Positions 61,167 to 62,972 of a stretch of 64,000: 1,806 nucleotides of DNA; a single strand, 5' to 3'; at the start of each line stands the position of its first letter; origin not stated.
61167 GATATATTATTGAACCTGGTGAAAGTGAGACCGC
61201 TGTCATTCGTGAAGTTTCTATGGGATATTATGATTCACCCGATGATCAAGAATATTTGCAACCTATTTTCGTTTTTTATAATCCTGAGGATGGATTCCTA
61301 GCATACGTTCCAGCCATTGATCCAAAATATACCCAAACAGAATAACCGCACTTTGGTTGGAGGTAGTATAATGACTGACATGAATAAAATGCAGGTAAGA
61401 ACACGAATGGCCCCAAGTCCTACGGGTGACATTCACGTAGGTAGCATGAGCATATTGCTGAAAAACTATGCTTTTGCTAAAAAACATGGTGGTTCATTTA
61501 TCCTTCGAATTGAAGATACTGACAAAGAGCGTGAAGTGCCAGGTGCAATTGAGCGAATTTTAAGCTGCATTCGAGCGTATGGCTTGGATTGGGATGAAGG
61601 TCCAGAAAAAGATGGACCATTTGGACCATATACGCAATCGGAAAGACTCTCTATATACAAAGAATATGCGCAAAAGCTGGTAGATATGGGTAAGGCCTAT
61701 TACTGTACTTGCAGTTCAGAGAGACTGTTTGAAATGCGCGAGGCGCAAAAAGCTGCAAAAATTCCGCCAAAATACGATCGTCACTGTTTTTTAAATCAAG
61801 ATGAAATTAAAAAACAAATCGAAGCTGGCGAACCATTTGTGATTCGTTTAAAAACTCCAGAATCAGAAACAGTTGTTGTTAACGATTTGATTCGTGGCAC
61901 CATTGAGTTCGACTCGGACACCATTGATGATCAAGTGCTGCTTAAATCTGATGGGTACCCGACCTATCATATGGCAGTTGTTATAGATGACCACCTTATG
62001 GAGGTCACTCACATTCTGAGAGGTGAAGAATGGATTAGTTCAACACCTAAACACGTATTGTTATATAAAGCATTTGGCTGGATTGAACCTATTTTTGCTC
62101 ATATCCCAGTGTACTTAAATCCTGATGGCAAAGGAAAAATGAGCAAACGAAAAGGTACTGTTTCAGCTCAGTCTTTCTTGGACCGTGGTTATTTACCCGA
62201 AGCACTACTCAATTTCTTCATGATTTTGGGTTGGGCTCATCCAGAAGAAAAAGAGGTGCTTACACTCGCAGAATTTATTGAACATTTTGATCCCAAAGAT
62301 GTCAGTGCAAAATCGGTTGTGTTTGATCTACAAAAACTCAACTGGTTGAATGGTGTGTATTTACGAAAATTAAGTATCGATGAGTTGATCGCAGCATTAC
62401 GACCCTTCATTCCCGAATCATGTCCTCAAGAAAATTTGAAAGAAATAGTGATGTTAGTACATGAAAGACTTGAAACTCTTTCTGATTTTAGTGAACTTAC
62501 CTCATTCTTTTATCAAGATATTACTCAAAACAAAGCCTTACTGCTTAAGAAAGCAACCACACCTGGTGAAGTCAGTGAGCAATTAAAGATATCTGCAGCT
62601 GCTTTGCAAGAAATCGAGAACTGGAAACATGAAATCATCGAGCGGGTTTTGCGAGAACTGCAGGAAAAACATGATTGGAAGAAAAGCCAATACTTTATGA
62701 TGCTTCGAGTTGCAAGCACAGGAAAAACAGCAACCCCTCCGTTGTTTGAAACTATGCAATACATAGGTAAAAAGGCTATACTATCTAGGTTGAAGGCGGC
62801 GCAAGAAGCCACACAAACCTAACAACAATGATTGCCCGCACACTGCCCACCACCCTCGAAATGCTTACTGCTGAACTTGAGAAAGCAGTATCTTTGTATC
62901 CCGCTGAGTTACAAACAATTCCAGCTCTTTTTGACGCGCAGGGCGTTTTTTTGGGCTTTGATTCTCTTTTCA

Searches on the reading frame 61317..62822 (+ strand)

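Call 28: search_protein_families(library=pfam, proteins=[window:61317-62822:+], max_evalue=0.01)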
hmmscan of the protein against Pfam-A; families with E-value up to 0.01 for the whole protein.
window:61317-62822:+ (501 aa): 2 families
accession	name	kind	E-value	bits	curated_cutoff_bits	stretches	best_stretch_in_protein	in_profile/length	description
PF00749.27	tRNA-synt_1c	-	8.5e-101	337.4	23.4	1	26-343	1-314/314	tRNA synthetases class I (E and Q), catalytic domain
PF19269.4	Anticodon_2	-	9.6e-30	104.3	23.6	1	356-495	1-140/141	Anticodon binding domain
